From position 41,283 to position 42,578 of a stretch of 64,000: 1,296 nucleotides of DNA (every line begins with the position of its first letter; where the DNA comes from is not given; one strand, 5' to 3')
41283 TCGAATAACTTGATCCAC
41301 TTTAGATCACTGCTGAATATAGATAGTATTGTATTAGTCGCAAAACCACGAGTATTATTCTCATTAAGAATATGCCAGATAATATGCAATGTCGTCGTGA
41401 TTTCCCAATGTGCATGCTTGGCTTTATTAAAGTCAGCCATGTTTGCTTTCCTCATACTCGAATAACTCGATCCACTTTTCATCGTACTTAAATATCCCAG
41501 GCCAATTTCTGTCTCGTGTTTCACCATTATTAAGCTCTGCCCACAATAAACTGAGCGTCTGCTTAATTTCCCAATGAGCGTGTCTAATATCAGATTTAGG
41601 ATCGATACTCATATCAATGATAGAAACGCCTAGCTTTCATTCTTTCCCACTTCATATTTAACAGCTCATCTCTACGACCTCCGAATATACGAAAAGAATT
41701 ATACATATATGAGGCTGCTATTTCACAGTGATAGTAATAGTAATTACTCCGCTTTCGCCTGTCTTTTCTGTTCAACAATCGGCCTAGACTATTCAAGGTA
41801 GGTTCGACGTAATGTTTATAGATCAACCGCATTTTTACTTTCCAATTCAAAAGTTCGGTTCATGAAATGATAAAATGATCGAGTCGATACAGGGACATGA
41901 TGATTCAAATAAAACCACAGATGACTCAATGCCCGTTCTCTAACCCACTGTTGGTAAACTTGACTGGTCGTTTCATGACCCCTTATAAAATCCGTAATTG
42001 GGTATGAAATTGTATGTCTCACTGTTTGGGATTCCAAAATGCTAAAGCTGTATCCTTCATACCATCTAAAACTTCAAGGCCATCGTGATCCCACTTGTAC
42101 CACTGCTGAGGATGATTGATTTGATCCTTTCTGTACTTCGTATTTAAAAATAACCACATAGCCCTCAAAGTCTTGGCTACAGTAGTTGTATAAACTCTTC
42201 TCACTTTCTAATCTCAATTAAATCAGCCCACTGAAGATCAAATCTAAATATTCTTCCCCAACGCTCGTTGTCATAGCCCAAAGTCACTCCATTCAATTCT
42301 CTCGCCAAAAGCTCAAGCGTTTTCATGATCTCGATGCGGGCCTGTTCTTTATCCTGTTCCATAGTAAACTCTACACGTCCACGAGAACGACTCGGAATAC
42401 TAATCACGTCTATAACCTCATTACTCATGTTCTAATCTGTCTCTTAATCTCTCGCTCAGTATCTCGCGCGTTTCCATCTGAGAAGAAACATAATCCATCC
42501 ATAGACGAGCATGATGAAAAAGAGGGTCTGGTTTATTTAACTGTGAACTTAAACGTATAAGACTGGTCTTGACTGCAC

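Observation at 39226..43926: At least 11 small tandem paralogs sharing a '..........' helix, wrapped around a vWA gene next to a MoxR ATPase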

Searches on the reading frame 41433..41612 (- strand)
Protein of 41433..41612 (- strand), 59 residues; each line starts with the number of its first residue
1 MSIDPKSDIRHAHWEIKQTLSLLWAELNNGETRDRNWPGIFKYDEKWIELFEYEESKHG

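Call 12: search_protein_families(library=phrogs, proteins=[window:41433-41612:-], max_evalue=1)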
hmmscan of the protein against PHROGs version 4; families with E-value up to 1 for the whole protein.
window:41433-41612:- (59 aa): 2 families
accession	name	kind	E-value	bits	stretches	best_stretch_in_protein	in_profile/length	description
phrog_9822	-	unknown function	0.12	13.7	1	33-54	17-38/109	-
phrog_17061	-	unknown function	0.17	13.1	1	22-38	7-23/63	-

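Call 13: search_protein_families(library=pfam, proteins=[window:41433-41612:-], max_evalue=1)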
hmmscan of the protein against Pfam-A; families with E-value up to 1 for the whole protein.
window:41433-41612:- (59 aa): 0 families

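Call 23: find_homologous_proteins(query=A1, max_evalue=0.01)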
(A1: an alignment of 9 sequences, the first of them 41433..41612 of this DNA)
Query A1 (9 sequences) (59 aa, profile of the alignment): 7 proteins with E <= 0.01 among 84 candidates.
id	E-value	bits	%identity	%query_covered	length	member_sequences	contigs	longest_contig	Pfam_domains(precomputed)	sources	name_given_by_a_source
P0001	1.5e-20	91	100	100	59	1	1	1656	-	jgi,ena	-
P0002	1.2e-12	66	-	-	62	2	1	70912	-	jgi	-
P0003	1.5e-12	65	42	76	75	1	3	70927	-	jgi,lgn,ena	-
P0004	2.6e-12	65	28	66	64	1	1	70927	-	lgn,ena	-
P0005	1.5e-11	62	-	-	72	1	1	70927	-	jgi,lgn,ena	-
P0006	2.3e-9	55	45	34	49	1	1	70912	-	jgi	-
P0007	2.4e-6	46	-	-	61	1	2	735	-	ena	-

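Call 26: find_encoding_contigs(protein=P0003, flank=10000, max_places=6)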
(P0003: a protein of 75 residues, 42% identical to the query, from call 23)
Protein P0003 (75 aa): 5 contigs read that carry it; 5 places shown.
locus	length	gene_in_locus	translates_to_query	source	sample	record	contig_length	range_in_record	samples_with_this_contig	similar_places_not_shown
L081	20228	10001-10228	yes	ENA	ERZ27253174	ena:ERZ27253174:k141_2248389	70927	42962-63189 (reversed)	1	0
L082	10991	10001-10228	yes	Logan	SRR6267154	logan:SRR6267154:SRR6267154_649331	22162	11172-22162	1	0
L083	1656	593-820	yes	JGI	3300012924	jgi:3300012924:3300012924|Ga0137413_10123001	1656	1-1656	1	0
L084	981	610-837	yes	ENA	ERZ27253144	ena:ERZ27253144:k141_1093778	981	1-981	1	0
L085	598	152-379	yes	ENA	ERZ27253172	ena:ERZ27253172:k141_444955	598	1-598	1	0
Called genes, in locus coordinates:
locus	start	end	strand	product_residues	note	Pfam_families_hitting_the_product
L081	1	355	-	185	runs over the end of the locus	-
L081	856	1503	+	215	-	-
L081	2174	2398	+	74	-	-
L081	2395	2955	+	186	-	-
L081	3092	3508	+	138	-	PF22887:DUF7022 (weak)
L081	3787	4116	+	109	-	-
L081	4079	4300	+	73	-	-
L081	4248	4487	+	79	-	-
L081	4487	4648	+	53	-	-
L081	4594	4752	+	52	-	-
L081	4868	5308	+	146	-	-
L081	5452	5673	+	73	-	-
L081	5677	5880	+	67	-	-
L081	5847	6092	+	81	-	-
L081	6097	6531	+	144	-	-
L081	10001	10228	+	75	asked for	-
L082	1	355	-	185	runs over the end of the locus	-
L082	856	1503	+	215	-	-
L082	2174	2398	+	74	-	-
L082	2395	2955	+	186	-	-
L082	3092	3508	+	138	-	PF22887:DUF7022 (weak)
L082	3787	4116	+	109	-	-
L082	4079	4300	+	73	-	-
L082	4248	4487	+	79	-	-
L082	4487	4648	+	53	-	-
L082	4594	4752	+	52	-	-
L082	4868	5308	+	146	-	-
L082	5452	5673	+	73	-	-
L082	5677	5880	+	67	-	-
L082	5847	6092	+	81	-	-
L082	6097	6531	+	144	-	-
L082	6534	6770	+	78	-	-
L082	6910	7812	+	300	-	-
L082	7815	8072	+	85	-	-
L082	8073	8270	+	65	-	-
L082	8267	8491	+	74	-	-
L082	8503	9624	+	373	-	-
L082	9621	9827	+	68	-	-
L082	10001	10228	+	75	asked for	-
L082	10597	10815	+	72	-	-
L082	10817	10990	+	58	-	?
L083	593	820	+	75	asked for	-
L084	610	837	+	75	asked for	-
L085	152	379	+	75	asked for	-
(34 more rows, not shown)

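Call 32: predict_structure(alignment_id=A1)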
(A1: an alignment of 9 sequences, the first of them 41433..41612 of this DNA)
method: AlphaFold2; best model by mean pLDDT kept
length: 59 residues; sequences in the alignment: 9
mean_pLDDT: 75.9   pTM: 0.51
mean pLDDT of the five models: 75.9, 72.7, 72.3, 68.5, 68.1
residues with pLDDT >= 90: 1; 70-90: 47; 50-70: 10; < 50: 1
segments of 3 or more residues with pLDDT < 50: none
pLDDT, mean of each block of 10 residues (from residue 1): 69 85 86 72 72 70
secondary structure, 60 per line:
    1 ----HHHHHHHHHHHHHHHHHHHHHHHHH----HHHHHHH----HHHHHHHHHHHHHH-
elements in order: H5-29 H34-40 H45-58
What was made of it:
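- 41433..41612 (-): o6, 59 aa, motif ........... AF2 with the family alignment predicts three helices (5-29, 34-40, 45-58), pLDDT 76 (call 32).
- Helical model: call 32. In the window the motif lies inside the longest predicted helix, with an i, i+3/4, i+7 hydrophobic pattern typical of a buried face (call 32).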

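Call 33: search_protein_representatives(alignment_id=A1)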
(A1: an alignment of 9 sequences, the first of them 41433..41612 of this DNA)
Query: 9 sequences, 62 profile positions. Proteins with E-value up to 0.001 (for the whole library): 11; up to 1e-10: 6; up to 1e-30: 0. The best 11 are listed.
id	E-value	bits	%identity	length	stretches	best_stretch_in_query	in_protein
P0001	4.7e-21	91.0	-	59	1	4-62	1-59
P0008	3.5e-18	81.8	-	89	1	1-62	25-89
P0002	3.9e-13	65.6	-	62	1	10-59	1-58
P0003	4.7e-13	65.4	-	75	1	2-58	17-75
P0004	8.4e-13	64.6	-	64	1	1-61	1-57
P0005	4.6e-12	62.2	-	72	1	11-60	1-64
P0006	7.3e-10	55.2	-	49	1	18-62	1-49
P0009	4.1e-07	46.4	-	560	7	23-44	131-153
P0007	7.7e-07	45.5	-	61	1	11-56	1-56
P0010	2.6e-05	40.6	-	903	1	22-38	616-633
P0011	9.2e-04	35.6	-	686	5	26-51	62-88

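Call 42: fold_search(model_id=the predicted structure, library=viral)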
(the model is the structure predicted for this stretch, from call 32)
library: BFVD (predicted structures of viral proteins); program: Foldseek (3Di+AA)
matches with E <= 10: 21; with E <= 0.001: 0
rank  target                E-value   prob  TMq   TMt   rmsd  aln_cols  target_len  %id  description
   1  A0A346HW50            2.8e+00  0.11  0.33  0.30   8.0        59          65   20  (no name in the UniProt tables at hand)
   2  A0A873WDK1            5.2e+00  0.16  0.58  0.06   8.6        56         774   20  Uncharacterized protein [Synechococcus phage S-H38]
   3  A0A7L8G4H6            5.2e+00  0.14  0.49  0.15   9.1        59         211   15  Uncharacterized protein [Rhizobium phage Palo]
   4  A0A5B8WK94            5.2e+00  0.11  0.46  0.46   7.7        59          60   17  Uncharacterized protein [Arthrobacter phage Qui]
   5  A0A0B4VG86            5.9e+00  0.13  0.51  0.48   6.4        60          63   18  Uncharacterized protein [Tipula oleracea nudivirus]
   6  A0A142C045            6.4e+00  0.14  0.54  0.45   8.6        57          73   14  (no name in the UniProt tables at hand)
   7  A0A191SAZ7            6.4e+00  0.08  0.41  0.32  11.9        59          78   12  (no name in the UniProt tables at hand)
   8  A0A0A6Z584            6.8e+00  0.12  0.54  0.27   6.1        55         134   11  Uncharacterized protein [Enterobacter phage phiKDA1]
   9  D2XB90                6.8e+00  0.06  0.39  0.40   9.8        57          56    9  Uncharacterized protein [Marseillevirus marseillevirus]
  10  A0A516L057            7.3e+00  0.06  0.39  0.20   8.1        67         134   13  (no name in the UniProt tables at hand)
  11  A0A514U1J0            7.8e+00  0.20  0.30  0.23   0.5        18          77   33  (no name in the UniProt tables at hand)
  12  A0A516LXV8            7.8e+00  0.04  0.38  0.31   8.6        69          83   16  (no name in the UniProt tables at hand)
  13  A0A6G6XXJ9            9.0e+00  0.06  0.46  0.07   7.3        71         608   20  (no name in the UniProt tables at hand)
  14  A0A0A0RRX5            9.0e+00  0.03  0.36  0.29  11.6        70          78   13  Uncharacterized protein [Bacillus phage Mater]
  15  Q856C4                9.0e+00  0.02  0.25  0.10   8.3        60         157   17  Uncharacterized protein [Mycobacterium phage Barnyard]
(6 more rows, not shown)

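Call 43: fold_search(model_id=the predicted structure, library=pdb)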
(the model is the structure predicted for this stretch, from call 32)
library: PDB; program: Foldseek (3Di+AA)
matches with E <= 10: 3; with E <= 0.001: 0
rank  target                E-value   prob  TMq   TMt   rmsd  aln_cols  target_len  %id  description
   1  5mdx_R                8.9e+00  0.05  0.36  0.13   9.2        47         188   21  Cryo-EM structure of the PSII supercomplex from Arabidopsis thaliana (released 2017-06-21)
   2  9le7_8                8.9e+00  0.05  0.43  0.15  11.9        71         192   15  Coordinates of Cryo-EM structure of the Arabidopsis thaliana C4S4M4-type PSII supercomplex (released 2025-10-08)
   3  3znu_I                9.6e+00  0.20  0.41  0.27   0.5        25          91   20  Crystal structure of ClcF in crystal form 2 (released 2013-02-27)

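Call 46: search_solved_structures(query=A1, max_evalue=10, show_alignments=2)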
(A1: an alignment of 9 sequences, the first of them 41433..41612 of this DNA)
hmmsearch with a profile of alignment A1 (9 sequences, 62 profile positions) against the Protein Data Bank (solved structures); distinct sequences matched with E-value up to 10: 0.
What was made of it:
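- On Known anti-defence or other annotated phage protein families: No hit better than E 0.03 (calls 12, 13, 46).
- No Pfam, PHROG or PDB match: calls 12, 13, 46.
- Tried and rejected: PDB sequence search with the family profile: nothing (call 46).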

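Call 58: find_related_loci(query=window:41433-41612:-, collection=viral_contigs, flank=6000)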
Query window:41433-41612:- (59 aa) in viral_contigs; peptide patterns used: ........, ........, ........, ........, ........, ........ (x = any residue, [..] = any of these).
15 stretches matched a pattern, but none encodes a relative of the query by tblastn (E <= 1e-3).

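Call 93: find_homologous_proteins(query=A7, max_evalue=10)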
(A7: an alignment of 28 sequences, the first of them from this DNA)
Query A7 (28 sequences) (59 aa, profile of the alignment): 5 proteins with E <= 10 among 29 candidates.
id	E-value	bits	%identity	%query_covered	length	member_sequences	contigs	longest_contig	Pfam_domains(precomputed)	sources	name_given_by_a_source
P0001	1.3e-8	52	100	100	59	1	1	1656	-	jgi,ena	-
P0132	1.3e-1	30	-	-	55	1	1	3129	-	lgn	-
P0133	2.9e+0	26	-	-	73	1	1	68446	-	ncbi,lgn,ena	-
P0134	3.5e+0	25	32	42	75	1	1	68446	-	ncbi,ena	-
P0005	4.3e+0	25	-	-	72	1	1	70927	-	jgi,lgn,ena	-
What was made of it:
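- No homologues in 5.8 billion clusters or 1.84 billion representatives: calls 23, 33, 93.
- Tried and rejected: Wider motif profile: only the phage's own and sister-phage proteins (call 93).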

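Call 105: find_encoding_contigs(protein=P0133, flank=10000, max_places=2)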
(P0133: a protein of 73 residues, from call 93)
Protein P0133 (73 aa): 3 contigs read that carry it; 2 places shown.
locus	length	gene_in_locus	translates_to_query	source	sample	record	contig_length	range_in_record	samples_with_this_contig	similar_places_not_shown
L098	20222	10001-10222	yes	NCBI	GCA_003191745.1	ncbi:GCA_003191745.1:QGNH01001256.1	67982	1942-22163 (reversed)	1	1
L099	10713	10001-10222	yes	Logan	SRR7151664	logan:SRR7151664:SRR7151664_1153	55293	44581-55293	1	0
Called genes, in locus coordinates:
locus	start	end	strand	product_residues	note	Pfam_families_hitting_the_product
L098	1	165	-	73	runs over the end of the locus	-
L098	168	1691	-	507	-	PF17289:Terminase_6C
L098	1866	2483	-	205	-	-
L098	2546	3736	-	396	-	PF00149:Metallophos (faint)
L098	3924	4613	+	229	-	-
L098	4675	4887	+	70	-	-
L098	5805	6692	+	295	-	-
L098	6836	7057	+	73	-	-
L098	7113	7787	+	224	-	-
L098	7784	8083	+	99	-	-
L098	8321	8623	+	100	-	-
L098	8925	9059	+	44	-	-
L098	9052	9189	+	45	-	-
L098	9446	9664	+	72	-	-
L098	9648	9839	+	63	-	-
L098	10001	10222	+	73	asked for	-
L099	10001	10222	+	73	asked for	-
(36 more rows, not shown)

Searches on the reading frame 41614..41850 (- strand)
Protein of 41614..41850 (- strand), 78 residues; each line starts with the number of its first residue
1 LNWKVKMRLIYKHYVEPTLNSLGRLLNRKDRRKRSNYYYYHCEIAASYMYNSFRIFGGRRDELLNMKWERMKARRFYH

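Call 12: search_protein_families(library=phrogs, proteins=[window:41614-41850:-], max_evalue=1)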
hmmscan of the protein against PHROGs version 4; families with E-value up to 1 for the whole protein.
window:41614-41850:- (78 aa): 1 family
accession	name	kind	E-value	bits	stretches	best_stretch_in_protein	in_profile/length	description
phrog_34938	-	unknown function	0.3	12.2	1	14-33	8-27/63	-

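Call 13: search_protein_families(library=pfam, proteins=[window:41614-41850:-], max_evalue=1)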
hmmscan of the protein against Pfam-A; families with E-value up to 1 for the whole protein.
window:41614-41850:- (78 aa): 0 families

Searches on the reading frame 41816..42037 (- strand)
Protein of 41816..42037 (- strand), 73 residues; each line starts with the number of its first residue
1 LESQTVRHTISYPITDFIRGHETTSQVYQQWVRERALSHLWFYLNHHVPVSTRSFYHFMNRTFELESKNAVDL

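Call 12: search_protein_families(library=phrogs, proteins=[window:41816-42037:-], max_evalue=1)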
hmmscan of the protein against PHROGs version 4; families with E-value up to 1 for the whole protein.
window:41816-42037:- (73 aa): 1 family
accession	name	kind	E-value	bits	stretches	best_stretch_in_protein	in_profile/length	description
phrog_20793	-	unknown function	0.041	15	1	7-71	3-67/86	-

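Call 13: search_protein_families(library=pfam, proteins=[window:41816-42037:-], max_evalue=1)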
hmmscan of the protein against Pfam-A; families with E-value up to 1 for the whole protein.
window:41816-42037:- (73 aa): 1 family
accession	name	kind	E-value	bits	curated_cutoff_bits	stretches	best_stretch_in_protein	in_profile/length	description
PF07358.16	DUF1482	-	0.22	11.9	25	1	1-22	33-54/57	Protein of unknown function (DUF1482)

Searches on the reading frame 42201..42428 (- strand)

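Call 12: search_protein_families(library=phrogs, proteins=[window:42201-42428:-], max_evalue=1)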
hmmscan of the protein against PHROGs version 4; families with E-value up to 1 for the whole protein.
window:42201-42428:- (75 aa): 1 family
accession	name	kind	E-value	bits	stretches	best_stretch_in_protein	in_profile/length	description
phrog_7264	-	unknown function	0.27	12.6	1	27-47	30-50/58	-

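Call 13: search_protein_families(library=pfam, proteins=[window:42201-42428:-], max_evalue=1)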
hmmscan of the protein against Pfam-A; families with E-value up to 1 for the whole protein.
window:42201-42428:- (75 aa): 0 families
